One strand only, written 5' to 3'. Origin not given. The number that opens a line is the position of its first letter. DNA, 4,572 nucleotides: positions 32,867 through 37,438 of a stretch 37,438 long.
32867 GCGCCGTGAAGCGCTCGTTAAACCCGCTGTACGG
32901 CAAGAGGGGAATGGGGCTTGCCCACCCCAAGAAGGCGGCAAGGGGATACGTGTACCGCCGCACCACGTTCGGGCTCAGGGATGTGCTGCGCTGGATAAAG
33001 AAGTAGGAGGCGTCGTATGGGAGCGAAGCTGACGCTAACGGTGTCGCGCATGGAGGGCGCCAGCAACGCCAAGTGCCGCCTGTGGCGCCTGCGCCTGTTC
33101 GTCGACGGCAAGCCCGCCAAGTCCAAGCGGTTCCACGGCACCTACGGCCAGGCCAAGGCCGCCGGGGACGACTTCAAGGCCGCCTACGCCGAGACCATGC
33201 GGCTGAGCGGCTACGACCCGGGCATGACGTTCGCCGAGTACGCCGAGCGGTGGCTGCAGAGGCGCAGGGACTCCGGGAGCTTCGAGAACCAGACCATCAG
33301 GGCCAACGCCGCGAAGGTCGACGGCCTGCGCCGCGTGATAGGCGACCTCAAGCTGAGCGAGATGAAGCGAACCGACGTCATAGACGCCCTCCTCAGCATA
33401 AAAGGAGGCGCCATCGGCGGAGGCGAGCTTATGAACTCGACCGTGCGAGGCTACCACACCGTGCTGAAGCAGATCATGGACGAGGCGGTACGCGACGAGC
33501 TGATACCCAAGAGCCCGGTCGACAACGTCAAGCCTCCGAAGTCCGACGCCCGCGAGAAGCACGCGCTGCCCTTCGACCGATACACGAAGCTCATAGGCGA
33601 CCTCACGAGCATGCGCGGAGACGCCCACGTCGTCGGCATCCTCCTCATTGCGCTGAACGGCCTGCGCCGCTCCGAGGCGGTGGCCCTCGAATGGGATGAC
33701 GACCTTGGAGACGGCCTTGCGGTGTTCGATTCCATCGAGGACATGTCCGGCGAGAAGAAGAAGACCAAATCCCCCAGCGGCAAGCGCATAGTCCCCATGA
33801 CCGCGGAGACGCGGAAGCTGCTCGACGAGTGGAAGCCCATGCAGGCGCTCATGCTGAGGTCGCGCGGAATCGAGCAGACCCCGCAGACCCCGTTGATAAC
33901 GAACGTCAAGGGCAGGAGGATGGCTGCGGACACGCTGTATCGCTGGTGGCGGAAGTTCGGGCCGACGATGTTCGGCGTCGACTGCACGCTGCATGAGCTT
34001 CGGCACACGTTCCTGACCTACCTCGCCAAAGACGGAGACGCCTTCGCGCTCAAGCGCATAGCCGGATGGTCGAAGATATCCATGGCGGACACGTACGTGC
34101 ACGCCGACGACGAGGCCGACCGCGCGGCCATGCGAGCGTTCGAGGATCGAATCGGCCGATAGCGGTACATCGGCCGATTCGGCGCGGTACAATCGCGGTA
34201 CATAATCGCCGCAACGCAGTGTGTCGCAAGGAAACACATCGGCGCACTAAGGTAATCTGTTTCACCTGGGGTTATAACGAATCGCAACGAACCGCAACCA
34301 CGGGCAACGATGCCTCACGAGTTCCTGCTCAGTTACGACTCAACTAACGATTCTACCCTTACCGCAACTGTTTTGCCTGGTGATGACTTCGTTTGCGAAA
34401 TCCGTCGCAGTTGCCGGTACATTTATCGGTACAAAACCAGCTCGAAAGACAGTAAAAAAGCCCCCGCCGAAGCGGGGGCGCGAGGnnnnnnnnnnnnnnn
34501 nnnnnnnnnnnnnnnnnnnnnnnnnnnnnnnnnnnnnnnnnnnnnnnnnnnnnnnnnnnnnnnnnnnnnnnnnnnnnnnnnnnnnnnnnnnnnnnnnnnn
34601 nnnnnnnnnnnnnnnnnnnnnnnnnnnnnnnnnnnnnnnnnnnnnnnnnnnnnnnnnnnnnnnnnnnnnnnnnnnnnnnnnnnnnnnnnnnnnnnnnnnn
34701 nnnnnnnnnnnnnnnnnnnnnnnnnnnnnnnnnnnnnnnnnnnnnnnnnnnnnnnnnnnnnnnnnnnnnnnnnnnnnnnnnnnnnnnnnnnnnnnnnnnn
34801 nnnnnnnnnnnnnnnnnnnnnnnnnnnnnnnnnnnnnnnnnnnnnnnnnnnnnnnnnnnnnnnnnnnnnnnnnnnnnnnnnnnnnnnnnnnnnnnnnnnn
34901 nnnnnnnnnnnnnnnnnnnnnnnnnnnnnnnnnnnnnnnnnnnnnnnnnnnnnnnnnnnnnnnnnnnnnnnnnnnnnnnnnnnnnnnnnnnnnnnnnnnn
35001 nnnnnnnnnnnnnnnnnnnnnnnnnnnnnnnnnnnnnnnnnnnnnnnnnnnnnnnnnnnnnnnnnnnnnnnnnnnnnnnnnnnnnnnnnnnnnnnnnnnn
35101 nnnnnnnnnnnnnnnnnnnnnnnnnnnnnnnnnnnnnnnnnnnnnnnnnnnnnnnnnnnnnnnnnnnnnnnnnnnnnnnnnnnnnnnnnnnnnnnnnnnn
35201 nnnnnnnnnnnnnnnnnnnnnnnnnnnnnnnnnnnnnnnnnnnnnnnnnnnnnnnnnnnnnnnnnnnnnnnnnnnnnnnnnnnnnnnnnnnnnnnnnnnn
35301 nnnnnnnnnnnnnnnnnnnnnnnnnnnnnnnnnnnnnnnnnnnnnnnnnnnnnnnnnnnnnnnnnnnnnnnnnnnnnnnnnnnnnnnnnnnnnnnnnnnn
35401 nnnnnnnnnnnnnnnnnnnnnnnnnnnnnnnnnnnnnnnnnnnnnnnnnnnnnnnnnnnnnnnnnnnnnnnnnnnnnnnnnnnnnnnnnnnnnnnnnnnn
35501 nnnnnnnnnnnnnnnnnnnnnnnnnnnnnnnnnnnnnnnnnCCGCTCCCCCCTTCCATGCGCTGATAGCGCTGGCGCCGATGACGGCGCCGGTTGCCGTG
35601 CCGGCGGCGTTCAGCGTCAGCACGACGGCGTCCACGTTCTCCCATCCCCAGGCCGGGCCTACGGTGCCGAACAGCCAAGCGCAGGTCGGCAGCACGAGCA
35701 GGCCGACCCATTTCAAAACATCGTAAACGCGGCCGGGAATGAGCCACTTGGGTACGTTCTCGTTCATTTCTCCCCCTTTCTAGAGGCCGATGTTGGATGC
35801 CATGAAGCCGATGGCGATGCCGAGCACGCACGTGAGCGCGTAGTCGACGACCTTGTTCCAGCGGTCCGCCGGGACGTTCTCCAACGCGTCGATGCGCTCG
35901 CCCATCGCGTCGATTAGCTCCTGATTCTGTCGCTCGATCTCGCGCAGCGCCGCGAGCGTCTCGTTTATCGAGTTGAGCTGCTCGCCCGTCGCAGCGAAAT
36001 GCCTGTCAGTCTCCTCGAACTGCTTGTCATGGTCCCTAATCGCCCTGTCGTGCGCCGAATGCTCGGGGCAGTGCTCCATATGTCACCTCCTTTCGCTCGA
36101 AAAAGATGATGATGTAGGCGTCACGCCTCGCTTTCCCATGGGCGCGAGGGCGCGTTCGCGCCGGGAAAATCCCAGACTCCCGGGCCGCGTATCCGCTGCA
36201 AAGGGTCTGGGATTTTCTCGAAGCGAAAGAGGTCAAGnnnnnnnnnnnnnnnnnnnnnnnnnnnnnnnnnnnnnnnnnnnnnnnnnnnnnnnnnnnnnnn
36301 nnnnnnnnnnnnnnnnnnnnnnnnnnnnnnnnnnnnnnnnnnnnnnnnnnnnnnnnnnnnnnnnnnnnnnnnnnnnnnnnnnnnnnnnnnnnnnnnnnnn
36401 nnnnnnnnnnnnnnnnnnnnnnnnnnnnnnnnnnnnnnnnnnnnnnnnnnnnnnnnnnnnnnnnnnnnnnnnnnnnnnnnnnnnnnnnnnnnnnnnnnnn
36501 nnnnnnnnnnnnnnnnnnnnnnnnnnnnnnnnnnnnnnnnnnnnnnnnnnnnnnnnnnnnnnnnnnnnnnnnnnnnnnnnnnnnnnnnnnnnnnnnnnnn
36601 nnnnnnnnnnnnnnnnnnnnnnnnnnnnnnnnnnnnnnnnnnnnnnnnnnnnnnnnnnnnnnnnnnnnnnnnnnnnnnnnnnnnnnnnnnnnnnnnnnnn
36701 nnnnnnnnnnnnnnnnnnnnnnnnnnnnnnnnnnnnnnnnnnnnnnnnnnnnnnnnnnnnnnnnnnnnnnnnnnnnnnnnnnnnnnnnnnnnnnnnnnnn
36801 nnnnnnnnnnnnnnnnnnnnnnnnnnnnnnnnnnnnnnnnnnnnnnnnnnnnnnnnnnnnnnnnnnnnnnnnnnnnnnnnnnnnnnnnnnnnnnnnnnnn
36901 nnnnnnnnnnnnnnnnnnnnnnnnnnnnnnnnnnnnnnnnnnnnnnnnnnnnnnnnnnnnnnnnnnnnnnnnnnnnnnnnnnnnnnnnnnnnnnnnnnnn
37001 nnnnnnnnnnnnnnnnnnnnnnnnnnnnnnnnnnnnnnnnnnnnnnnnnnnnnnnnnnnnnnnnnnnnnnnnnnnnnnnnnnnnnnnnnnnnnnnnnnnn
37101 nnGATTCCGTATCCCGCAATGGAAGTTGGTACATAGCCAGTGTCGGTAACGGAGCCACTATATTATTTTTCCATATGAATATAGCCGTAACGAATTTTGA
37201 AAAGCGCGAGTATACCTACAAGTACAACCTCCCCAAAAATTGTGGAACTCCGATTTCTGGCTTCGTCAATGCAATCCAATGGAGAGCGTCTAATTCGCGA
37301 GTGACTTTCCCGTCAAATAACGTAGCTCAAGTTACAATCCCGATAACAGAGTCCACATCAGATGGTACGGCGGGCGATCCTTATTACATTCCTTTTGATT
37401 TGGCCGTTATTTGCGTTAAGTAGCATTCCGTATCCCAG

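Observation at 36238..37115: Second, smaller tyrosine recombinase whose stop codon overlaps a shufflon site. Candidate shufflon invertase, distinct from the phage integrase.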

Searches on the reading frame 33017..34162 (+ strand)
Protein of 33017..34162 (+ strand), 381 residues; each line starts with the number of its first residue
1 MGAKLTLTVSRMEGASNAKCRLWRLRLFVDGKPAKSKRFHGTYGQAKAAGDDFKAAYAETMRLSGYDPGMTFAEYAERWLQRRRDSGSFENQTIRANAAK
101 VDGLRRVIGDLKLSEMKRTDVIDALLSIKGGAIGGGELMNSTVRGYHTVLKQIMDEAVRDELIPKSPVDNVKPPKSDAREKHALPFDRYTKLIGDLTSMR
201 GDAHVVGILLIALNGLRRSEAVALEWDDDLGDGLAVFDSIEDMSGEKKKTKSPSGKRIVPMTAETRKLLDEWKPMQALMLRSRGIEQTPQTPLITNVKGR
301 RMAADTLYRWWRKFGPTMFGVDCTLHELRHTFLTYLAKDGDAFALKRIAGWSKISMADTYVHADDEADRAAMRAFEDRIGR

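Call 8: search_protein_families(library=pfam, proteins=[window:33017-34162:+], max_evalue=0.01)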
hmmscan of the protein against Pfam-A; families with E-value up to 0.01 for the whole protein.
window:33017-34162:+ (381 aa): 1 family
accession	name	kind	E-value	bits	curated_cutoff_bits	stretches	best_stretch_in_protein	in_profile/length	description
PF00589.27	Phage_integrase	-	8.7e-16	58.6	27.1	1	208-366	28-171/172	Phage integrase family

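Call 9: search_protein_families(library=phrogs, proteins=[window:33017-34162:+], max_evalue=0.001)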
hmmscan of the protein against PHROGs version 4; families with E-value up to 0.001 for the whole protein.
window:33017-34162:+ (381 aa): 4 families
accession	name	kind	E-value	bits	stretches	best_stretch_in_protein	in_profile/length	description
phrog_1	-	integration and excision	5.2e-57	195.4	1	23-380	124-452/611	integrase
phrog_216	-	integration and excision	1.5e-23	84.4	1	141-378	13-239/301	integrase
phrog_7685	-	integration and excision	1.4e-06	29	1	251-376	123-236/240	integrase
phrog_35951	-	unknown function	0.00084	20.8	0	324-363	22-62/97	-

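Call 10: search_protein_families(library=ncbifam, proteins=[window:33017-34162:+], max_evalue=0.01)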
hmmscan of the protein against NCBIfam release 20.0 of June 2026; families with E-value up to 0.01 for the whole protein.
window:33017-34162:+ (381 aa): 5 families
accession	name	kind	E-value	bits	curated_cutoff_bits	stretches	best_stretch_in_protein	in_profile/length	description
TIGR02224.1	recomb_XerC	equivalog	1e-12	48.1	335.15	1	136-368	59-282/295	tyrosine recombinase XerC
NF040815.2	recomb_XerA_Arch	equivalog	2.5e-11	43.6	220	1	139-367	57-258/263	site-specific tyrosine recombinase/integron integrase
NF001399.0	PRK00283.1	subfamily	3.3e-07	29.8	279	1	140-369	70-289/300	tyrosine recombinase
TIGR02225.1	recomb_XerD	equivalog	3.7e-07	29.8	329.6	1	96-367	20-278/290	site-specific tyrosine recombinase XerD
NF003462.0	PRK05084.1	equivalog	1.2e-06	27.5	267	1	295-376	274-357/360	tyrosine recombinase XerS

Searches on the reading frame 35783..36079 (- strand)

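Call 88: search_protein_families(library=pfam, max_evalue=10, proteins=[window:35783-36079:-])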
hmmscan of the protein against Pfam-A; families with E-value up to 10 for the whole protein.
window:35783-36079:- (99 aa): 12 families
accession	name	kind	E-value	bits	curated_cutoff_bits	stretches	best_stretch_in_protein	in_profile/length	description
PF06160.17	EzrA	-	0.0071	15.1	39.6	1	15-68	97-150/557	Septation ring formation regulator, EzrA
PF14643.11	DUF4455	-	0.0084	15.2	30.4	1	8-80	42-111/469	Domain of unknown function (DUF4455)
PF16043.11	DUF4795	-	0.021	14.6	34.8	1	21-73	9-61/208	Domain of unknown function (DUF4795)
PF08614.16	ATG16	-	0.025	15.2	33.7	1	10-73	79-142/200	Autophagy protein 16 (ATG16)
PF06825.17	HSBP1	-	0.033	14.5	28.6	1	56-68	29-41/51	Heat shock factor binding protein 1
PF14362.11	DUF4407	-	0.058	13.1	31.3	1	8-90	191-273/297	Domain of unknown function (DUF4407)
PF13252.12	Phage_capsid_3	-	0.071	12.5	23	1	24-67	158-201/376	Phage capsid protein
PF07889.17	DUF1664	-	0.081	13.4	34.6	1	14-68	68-122/124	Protein of unknown function (DUF1664)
PF13758.11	Prefoldin_3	-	0.088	13.3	23.4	1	17-65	31-79/99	Prefoldin subunit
PF01519.22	DUF16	-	0.14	13.1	40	1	19-67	23-68/104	Protein of unknown function DUF16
PF14023.12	Bestrophin-like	-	0.2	11.6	32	1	14-77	100-162/232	Bestrophin-like domain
PF06295.17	ZapG-like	-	0.48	10.9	33.5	1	15-60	38-84/123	Z-ring associated protein G-like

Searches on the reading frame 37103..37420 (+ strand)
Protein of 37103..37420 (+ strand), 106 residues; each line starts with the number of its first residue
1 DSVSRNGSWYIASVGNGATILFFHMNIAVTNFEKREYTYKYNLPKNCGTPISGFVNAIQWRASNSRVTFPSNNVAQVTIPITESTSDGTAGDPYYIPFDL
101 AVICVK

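Call 60: search_protein_families(library=pfam, max_evalue=1, proteins=[window:37103-37420:+])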
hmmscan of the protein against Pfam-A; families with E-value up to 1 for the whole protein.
seq(106 aa): 0 families
